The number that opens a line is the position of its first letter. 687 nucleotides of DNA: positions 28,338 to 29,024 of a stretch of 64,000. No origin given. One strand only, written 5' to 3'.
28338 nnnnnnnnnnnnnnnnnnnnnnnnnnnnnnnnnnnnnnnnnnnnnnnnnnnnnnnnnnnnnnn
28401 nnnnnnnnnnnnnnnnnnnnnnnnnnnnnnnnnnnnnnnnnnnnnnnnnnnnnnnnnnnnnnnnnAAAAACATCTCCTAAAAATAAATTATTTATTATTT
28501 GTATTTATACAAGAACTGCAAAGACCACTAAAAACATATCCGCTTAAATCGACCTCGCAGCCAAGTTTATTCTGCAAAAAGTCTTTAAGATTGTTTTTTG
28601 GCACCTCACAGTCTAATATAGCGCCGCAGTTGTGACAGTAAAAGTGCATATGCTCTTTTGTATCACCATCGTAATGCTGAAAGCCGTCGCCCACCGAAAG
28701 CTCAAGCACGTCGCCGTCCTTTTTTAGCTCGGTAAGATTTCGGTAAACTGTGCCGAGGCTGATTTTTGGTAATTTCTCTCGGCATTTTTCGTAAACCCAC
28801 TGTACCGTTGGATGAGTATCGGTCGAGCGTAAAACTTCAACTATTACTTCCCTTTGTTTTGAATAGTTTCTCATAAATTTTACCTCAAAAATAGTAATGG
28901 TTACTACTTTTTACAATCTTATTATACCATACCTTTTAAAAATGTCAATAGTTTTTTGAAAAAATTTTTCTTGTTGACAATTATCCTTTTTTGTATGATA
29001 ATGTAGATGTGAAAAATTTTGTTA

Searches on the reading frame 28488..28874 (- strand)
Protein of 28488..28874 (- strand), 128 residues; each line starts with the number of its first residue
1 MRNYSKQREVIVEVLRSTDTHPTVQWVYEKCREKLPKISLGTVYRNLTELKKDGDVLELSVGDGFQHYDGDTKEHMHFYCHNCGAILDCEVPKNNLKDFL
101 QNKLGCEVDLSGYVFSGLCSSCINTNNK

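Call 7: search_protein_families(library=pfam, proteins=[window:28488-28874:-], max_evalue=0.01)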
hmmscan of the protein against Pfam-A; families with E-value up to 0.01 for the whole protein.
window:28488-28874:- (128 aa): 1 family
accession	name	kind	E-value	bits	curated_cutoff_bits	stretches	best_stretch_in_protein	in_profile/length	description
PF01475.25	FUR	-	1.9e-22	80.1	23.1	1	4-92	6-96/121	Ferric uptake regulator family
